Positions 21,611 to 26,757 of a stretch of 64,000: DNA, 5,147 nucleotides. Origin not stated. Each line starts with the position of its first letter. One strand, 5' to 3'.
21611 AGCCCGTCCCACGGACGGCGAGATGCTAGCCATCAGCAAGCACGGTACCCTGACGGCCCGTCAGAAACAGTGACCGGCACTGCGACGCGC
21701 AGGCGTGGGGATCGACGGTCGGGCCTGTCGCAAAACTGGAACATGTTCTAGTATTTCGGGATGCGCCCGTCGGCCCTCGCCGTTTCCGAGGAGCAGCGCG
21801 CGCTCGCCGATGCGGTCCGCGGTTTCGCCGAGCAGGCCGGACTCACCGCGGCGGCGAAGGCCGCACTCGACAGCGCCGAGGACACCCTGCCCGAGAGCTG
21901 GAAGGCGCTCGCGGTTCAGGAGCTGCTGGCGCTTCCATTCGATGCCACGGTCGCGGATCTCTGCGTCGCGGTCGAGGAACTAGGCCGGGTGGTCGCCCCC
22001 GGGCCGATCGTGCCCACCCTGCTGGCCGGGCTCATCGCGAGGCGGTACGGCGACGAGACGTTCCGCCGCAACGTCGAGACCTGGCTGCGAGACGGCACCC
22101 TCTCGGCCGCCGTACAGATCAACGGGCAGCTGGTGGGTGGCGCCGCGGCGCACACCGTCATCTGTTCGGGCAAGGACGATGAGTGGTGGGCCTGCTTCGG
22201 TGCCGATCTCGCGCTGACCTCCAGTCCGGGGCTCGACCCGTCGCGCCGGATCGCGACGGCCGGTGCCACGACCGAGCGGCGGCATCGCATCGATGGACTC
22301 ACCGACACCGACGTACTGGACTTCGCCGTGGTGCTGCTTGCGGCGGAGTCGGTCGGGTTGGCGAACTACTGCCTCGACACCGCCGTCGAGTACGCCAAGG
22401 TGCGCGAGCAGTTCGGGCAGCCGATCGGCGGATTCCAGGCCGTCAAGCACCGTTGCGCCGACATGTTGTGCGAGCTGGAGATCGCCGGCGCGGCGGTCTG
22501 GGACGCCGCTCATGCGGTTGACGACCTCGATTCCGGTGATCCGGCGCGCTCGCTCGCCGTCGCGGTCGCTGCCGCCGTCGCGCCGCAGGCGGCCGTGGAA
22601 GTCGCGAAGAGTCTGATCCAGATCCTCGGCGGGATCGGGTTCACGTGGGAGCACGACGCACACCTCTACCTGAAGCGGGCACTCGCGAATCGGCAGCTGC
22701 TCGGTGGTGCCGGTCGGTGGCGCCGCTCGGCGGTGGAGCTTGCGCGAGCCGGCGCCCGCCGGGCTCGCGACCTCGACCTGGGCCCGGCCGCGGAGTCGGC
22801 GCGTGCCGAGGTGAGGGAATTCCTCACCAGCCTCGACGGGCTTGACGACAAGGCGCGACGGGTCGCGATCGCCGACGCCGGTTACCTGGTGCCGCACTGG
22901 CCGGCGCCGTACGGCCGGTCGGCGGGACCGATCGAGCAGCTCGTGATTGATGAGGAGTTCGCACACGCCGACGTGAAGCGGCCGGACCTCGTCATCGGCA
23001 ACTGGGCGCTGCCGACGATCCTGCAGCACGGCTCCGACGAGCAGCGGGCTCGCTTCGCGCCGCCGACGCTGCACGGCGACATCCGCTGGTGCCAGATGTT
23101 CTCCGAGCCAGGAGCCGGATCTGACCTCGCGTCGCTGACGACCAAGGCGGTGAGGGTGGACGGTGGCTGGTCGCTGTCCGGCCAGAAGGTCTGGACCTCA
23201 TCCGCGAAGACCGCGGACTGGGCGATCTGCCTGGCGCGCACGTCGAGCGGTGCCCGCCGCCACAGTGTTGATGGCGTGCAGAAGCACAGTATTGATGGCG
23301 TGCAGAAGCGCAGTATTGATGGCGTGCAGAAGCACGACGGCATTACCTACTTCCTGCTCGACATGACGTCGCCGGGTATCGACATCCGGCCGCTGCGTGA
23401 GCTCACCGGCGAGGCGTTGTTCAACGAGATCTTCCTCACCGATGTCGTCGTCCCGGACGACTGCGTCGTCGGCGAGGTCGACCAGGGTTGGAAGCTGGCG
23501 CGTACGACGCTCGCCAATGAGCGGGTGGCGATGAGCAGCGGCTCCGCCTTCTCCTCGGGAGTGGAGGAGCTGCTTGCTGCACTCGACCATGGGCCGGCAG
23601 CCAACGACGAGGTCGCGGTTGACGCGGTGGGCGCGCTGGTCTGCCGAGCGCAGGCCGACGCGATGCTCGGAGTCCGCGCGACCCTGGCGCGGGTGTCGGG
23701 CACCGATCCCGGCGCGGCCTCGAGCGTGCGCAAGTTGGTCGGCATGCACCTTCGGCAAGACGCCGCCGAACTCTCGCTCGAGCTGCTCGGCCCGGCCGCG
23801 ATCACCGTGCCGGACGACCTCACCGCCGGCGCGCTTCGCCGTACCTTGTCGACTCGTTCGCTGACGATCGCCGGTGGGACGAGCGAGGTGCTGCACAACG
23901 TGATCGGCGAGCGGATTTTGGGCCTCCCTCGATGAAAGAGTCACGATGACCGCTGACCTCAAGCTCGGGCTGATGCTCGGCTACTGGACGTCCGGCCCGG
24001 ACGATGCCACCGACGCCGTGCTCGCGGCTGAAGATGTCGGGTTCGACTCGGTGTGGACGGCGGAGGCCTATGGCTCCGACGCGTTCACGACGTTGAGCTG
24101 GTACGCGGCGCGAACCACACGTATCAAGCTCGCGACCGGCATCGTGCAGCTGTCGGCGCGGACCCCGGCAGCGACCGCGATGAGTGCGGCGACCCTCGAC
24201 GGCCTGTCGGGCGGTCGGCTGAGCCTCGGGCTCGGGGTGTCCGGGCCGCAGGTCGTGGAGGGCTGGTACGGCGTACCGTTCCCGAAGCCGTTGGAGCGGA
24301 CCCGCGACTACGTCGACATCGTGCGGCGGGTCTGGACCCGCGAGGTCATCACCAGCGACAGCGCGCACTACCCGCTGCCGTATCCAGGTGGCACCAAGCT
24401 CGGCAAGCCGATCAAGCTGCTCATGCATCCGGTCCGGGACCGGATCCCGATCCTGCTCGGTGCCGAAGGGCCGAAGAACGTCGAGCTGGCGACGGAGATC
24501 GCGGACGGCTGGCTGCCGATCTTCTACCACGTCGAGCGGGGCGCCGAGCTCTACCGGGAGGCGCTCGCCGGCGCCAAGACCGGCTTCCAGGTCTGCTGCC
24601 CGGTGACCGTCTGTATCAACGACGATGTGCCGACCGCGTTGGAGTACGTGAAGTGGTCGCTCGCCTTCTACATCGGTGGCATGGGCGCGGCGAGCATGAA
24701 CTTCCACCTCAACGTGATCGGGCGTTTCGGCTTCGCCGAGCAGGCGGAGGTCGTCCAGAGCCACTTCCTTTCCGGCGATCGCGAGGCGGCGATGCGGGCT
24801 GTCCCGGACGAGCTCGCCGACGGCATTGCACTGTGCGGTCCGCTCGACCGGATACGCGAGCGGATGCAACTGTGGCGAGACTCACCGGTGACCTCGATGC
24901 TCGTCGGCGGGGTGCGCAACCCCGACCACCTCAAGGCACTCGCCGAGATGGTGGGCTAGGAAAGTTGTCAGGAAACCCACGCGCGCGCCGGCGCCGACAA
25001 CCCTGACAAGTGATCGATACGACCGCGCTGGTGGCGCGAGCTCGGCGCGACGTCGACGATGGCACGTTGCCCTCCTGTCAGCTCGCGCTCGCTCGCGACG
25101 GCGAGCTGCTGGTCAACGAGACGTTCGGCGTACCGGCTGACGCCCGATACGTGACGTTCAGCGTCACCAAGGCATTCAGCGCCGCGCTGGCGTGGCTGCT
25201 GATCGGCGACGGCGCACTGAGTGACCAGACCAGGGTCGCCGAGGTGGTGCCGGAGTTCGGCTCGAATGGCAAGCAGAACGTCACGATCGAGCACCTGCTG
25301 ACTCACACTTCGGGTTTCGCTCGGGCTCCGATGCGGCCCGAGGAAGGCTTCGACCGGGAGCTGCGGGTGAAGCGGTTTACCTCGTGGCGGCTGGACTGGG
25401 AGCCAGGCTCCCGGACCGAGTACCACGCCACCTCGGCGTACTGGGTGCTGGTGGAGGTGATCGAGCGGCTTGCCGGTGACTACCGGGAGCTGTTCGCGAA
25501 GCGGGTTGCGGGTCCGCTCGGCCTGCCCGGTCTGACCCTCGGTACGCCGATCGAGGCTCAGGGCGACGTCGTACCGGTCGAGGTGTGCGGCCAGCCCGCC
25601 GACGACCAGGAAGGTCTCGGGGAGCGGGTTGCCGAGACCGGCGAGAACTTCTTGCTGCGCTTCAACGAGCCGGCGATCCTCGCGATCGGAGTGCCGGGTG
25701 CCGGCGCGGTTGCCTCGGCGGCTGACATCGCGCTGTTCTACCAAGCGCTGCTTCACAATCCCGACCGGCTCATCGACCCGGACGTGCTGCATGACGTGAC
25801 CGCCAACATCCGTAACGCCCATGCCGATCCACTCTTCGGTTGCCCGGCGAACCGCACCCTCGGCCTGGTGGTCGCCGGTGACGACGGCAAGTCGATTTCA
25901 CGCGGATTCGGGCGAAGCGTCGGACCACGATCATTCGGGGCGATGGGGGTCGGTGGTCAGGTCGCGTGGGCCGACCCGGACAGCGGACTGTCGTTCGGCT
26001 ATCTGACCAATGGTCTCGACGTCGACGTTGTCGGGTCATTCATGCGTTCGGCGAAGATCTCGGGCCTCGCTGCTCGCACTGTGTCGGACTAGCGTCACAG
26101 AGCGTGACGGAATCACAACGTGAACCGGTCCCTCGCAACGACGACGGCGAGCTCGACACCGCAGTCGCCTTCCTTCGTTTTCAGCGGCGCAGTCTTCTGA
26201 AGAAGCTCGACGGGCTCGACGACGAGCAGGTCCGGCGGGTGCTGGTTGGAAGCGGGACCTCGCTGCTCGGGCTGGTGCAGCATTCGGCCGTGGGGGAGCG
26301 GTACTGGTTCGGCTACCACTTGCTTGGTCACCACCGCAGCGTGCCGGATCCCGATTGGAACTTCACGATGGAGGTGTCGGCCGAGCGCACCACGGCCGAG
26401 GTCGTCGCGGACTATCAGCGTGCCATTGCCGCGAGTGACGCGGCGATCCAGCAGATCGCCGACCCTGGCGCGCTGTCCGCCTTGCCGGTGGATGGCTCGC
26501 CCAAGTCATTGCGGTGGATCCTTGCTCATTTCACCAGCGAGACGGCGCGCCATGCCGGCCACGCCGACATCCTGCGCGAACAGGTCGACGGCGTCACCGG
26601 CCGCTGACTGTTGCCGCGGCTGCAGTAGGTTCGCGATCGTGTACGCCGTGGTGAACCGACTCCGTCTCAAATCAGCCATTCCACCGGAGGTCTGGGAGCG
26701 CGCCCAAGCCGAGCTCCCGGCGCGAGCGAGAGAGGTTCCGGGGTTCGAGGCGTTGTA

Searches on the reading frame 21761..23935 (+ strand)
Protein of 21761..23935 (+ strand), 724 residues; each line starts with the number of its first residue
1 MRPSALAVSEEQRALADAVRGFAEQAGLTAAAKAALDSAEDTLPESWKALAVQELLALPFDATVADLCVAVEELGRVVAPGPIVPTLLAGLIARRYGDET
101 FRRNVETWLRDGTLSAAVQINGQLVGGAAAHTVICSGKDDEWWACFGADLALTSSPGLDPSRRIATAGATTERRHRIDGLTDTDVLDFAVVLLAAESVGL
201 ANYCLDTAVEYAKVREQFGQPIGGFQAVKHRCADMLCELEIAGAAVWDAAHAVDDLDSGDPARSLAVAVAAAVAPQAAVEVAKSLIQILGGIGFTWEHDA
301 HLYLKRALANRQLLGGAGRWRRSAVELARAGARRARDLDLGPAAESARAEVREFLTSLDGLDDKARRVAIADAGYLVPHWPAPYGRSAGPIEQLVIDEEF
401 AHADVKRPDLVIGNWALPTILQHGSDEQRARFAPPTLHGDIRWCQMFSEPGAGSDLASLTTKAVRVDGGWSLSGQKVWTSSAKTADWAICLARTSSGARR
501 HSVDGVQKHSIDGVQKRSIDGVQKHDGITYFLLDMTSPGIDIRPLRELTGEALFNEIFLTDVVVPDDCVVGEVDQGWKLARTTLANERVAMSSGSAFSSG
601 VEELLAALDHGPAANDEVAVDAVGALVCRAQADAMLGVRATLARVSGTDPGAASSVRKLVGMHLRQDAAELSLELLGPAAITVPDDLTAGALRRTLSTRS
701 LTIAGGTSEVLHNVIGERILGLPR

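Call 14: search_protein_families(library=pfam, proteins=[window:21761-23935:+], max_evalue=0.000001)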
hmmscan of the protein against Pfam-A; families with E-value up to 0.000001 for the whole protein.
window:21761-23935:+ (724 aa): 4 families
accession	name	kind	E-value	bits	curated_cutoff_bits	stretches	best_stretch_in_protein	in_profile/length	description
PF00441.29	Acyl-CoA_dh_1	-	6.1e-40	137.2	22.4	2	190-315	15-136/150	Acyl-CoA dehydrogenase, C-terminal domain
PF02770.24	Acyl-CoA_dh_M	-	1.4e-16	60.9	33.3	1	444-502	1-62/97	Acyl-CoA dehydrogenase, middle domain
PF02771.21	Acyl-CoA_dh_N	-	3.5e-15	56.8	22.9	0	368-439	38-112/113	Acyl-CoA dehydrogenase, N-terminal domain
PF08028.16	Acyl-CoA_dh_2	-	3e-08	34.5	22.7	1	192-295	2-111/134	Acyl-CoA dehydrogenase, C-terminal domain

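Call 87: search_protein_families(library=ncbifam, proteins=[window:21761-23935:+], max_evalue=1e-70)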
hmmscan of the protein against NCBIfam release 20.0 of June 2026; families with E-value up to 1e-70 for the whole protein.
window:21761-23935:+ (724 aa): 0 families

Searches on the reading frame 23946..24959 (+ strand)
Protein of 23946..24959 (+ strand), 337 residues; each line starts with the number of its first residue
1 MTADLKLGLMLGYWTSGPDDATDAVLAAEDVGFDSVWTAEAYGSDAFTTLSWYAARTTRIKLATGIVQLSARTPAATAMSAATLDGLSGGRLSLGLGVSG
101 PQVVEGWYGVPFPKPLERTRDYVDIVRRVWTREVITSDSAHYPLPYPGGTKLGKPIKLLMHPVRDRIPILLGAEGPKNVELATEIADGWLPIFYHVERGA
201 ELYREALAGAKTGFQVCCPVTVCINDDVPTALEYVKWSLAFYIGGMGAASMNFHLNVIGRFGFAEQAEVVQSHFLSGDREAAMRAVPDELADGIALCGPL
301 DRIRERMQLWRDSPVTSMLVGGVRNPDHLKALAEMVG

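Call 14: search_protein_families(library=pfam, proteins=[window:23946-24959:+], max_evalue=0.000001)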
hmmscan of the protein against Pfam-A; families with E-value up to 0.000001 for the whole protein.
window:23946-24959:+ (337 aa): 1 family
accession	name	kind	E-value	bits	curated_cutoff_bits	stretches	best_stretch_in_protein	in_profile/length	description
PF00296.26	Bac_luciferase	-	5.5e-74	249.8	27.9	1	17-316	21-313/314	Luciferase-like monooxygenase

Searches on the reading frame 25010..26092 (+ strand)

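Call 14: search_protein_families(library=pfam, proteins=[window:25010-26092:+], max_evalue=0.000001)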
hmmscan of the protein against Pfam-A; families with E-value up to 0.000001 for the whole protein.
window:25010-26092:+ (360 aa): 1 family
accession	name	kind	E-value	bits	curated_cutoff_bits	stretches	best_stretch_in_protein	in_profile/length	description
PF00144.29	Beta-lactamase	-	9.3e-50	170.1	27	1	11-337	5-312/329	Beta-lactamase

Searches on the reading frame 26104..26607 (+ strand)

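Call 14: search_protein_families(library=pfam, proteins=[window:26104-26607:+], max_evalue=0.000001)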
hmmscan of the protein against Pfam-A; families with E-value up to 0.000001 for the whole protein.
window:26104-26607:+ (167 aa): 2 families
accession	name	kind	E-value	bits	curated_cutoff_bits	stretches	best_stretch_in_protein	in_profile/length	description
PF04978.18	MST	-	1.4e-39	136.3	27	1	21-163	3-149/149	Mycothiol-S-transferase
PF12867.12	DinB_2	-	1.4e-09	38.9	24.8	1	24-153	2-127/128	DinB superfamily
